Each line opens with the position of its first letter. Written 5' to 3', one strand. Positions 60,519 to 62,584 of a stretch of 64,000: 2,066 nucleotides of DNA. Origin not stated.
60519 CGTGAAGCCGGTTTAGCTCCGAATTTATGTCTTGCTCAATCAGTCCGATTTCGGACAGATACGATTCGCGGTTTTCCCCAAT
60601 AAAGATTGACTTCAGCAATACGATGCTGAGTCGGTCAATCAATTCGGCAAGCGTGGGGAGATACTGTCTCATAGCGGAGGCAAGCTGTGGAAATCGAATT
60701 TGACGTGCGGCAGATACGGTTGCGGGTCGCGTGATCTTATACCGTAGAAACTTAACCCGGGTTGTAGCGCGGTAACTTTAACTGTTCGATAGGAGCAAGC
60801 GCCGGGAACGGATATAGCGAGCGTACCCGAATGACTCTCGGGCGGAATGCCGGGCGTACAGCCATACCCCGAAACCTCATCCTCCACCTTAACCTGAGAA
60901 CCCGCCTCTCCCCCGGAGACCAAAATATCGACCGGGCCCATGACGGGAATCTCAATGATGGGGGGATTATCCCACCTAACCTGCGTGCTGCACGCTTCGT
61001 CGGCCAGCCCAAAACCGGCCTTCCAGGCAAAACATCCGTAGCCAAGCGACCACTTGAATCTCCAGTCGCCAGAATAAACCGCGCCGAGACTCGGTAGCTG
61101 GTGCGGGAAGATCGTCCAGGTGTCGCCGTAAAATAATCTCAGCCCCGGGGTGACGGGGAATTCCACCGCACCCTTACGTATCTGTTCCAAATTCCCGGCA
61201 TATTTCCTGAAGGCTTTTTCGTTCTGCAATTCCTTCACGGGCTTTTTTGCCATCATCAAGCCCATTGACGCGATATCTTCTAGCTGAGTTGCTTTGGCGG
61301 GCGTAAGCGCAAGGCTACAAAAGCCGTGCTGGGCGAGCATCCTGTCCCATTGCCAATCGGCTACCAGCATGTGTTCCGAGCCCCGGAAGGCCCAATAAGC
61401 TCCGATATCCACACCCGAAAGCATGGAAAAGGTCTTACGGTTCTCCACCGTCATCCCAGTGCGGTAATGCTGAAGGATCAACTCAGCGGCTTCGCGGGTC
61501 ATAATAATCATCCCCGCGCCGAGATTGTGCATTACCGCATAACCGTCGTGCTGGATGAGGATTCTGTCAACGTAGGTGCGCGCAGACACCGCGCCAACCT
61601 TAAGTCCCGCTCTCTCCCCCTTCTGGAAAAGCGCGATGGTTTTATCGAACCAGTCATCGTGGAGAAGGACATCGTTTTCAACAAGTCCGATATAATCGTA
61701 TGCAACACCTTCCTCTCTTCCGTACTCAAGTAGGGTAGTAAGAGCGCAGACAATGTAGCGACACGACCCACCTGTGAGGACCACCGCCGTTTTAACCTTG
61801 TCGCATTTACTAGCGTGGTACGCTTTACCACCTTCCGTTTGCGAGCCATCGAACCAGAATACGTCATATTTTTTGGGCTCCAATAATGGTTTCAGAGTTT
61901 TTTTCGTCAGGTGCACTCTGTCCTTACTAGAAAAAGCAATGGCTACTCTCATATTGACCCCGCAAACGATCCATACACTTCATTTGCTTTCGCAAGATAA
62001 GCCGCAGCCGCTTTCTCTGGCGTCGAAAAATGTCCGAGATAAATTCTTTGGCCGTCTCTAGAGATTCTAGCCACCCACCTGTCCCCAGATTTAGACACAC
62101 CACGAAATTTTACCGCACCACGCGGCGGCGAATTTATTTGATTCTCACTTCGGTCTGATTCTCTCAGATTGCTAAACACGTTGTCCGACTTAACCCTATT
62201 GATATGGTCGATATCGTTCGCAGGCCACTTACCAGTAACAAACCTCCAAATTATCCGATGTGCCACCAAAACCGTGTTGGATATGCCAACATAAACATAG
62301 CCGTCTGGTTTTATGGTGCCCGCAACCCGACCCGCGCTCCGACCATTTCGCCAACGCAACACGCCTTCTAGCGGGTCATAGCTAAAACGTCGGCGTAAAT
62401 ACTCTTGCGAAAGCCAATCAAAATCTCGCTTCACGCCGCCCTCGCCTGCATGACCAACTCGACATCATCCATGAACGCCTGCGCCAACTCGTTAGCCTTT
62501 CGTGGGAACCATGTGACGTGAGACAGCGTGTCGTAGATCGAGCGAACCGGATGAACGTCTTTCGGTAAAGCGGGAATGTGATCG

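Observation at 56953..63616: Second sugar cluster containing a TPR-glycosyltransferase fusion, the architecture of protein glycosyltransferases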

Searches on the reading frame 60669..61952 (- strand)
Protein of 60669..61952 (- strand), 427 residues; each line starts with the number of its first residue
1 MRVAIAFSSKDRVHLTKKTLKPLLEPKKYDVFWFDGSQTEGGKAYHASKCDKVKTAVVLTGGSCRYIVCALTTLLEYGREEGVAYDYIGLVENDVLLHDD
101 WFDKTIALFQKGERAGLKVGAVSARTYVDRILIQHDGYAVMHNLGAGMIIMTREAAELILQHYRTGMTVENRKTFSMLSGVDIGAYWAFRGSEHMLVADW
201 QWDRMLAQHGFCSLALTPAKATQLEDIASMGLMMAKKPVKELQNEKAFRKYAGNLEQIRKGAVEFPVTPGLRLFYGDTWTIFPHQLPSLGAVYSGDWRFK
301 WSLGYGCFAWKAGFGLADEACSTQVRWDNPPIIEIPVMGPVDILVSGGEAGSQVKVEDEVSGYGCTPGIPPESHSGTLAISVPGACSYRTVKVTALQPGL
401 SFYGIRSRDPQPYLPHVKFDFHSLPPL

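Call 3: search_protein_families(library=pfam, proteins=[window:60669-61952:-], max_evalue=0.01)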
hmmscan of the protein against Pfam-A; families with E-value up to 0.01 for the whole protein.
window:60669-61952:- (427 aa): 0 families

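Call 4: search_protein_families(library=ncbifam, proteins=[window:60669-61952:-], max_evalue=0.01)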
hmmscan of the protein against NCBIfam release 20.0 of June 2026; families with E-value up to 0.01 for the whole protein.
window:60669-61952:- (427 aa): 0 families

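Call 8: search_protein_families(library=pfam, proteins=[window:60669-61952:-], max_evalue=10)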
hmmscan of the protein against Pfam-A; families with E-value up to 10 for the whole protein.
window:60669-61952:- (427 aa): 0 families

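Call 13: search_protein_families(library=phrogs, proteins=[window:60669-61952:-], max_evalue=0.001)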
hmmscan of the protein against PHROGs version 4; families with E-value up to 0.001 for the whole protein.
window:60669-61952:- (427 aa): 0 families

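Call 34: find_homologous_proteins(query=window:60669-61952:-, max_evalue=0.001)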
Query window:60669-61952:- (427 aa): 558 proteins with E <= 0.001 among 5784 candidates; the best 120 are listed.
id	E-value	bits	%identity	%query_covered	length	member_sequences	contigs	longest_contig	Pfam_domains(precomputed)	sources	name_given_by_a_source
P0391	6.0e-297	1003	100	100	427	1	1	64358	-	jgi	-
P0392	1.7e-221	754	74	100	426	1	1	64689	-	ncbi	-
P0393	6.2e-218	742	74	100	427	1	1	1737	-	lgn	-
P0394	5.3e-212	723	72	100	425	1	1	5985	-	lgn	-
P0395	2.0e-210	717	70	100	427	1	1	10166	-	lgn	-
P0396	2.4e-209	714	70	100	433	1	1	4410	-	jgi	jgi:hypothetical protein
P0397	9.8e-208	709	69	100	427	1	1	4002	-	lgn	-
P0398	3.5e-199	680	68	100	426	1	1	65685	-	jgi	jgi:hypothetical protein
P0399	2.3e-197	674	67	100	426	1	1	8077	-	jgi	jgi:hypothetical protein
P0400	1.7e-169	583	62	97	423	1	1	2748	-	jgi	jgi:hypothetical protein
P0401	1.6e-167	576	74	78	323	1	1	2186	-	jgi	jgi:hypothetical protein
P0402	1.5e-162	560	59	100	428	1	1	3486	-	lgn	-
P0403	2.3e-160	552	57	100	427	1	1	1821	-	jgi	-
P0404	5.8e-159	548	58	100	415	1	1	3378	-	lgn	-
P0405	4.1e-157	542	56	100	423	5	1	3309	-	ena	-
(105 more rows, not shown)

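Call 39: search_solved_structures(query=A4, max_evalue=10, show_alignments=2)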
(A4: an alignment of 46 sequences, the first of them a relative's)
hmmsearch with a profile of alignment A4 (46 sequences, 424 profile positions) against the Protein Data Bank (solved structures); distinct sequences matched with E-value up to 10: 3.
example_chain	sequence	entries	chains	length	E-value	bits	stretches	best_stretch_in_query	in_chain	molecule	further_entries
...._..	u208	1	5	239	0.63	12.1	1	215-289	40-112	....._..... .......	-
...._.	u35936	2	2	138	0.74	11.8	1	337-396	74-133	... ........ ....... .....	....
4u08_A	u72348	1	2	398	3.1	9.8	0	217-300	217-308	LIC11098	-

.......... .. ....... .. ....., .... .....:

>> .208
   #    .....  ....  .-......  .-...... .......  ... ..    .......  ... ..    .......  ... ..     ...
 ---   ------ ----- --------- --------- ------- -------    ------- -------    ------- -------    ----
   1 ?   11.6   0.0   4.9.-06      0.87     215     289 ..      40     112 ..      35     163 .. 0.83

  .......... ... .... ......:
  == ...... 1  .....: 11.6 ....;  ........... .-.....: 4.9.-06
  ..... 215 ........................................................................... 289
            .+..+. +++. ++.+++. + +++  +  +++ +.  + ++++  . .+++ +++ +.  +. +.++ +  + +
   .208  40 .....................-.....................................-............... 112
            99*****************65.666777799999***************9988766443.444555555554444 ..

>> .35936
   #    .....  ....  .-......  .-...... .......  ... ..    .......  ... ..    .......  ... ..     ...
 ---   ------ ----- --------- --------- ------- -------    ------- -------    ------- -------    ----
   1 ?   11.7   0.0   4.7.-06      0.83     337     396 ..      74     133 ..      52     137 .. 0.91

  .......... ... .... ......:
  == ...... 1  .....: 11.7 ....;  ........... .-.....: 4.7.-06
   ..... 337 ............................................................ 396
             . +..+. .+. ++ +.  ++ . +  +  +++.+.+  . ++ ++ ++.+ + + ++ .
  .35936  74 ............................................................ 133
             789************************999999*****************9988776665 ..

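Call 72: search_protein_families(library=pfam, alignment_id=A4, max_evalue=1)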
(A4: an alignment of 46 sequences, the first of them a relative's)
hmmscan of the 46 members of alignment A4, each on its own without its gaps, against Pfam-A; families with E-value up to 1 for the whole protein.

A. member 1, P0391 (427 aa): 0 families

B. families by the number of members that match (of 46 scanned): 9 families
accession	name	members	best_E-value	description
PF00535.33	Glycos_transf_2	4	0.021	Glycosyl transferase family 2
PF23518.1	WW_2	1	0.0012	WW domain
PF02241.23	MCR_beta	1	0.1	Methyl-coenzyme M reductase beta subunit, C-terminal domain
PF02392.22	Ycf4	1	0.18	Ycf4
PF14579.12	HHH_6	1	0.18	Helix-hairpin-helix motif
PF23075.1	zf-C2H2_ZNF462_11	1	0.19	Zinc finger protein 462, C2H2 zinc finger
PF06891.17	P2_Phage_GpR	1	0.19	P2 phage tail completion protein R (GpR)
PF22069.2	Androglobin_IV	1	0.27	Androglobin, domain IV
PF20508.3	DUF6734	1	0.28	Family of unknown function (DUF6734)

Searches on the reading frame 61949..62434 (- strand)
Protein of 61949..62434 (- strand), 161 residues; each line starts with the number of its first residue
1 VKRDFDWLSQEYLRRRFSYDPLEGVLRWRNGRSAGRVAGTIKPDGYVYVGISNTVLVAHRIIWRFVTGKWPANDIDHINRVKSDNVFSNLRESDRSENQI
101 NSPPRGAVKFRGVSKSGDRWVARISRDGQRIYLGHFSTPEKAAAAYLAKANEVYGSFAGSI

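Call 3: search_protein_families(library=pfam, proteins=[window:61949-62434:-], max_evalue=0.01)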
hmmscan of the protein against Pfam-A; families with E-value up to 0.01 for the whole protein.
window:61949-62434:- (161 aa): 2 families
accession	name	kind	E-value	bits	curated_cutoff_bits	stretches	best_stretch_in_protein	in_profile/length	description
PF13392.12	HNH_3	-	6.4e-14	51.8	24.8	1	58-99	3-45/46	HNH endonuclease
PF00847.26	AP2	-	4.6e-06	27.3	33.3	1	109-155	2-53/54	AP2 domain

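Call 4: search_protein_families(library=ncbifam, proteins=[window:61949-62434:-], max_evalue=0.01)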
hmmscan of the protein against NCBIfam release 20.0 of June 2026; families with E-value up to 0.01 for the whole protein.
window:61949-62434:- (161 aa): 0 families

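Call 13: search_protein_families(library=phrogs, proteins=[window:61949-62434:-], max_evalue=0.001)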
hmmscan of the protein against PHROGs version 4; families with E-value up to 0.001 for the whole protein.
window:61949-62434:- (161 aa): 11 families
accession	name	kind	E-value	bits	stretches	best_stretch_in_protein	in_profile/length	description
phrog_99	-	DNA, RNA and nucleotide metabolism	9.3e-54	184.5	1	8-158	109-264/383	HNH endonuclease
phrog_3593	-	DNA, RNA and nucleotide metabolism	3e-15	57.5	1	39-156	76-199/210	HNH endonuclease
phrog_4578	-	DNA, RNA and nucleotide metabolism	3.3e-15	57.2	1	59-158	15-119/130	HNH endonuclease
phrog_374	-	DNA, RNA and nucleotide metabolism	7.3e-09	35.9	1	75-158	326-411/617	HNH endonuclease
phrog_59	-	DNA, RNA and nucleotide metabolism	7.8e-09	36.4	1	24-101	157-234/423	HNH endonuclease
phrog_953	-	DNA, RNA and nucleotide metabolism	3.8e-08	34.1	1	109-153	314-361/420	HNH endonuclease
phrog_826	-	DNA, RNA and nucleotide metabolism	2.5e-07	31.5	1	40-120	91-175/281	HNH endonuclease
phrog_959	-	DNA, RNA and nucleotide metabolism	1.4e-06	29.1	1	40-101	38-105/138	HNH endonuclease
phrog_1492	-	DNA, RNA and nucleotide metabolism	6.4e-06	26.6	1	34-102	84-159/414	HNH endonuclease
phrog_36769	-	unknown function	0.00024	21.6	1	59-146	245-340/367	-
phrog_24751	-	DNA, RNA and nucleotide metabolism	0.00074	20.7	0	115-154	18-56/65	HNH endonuclease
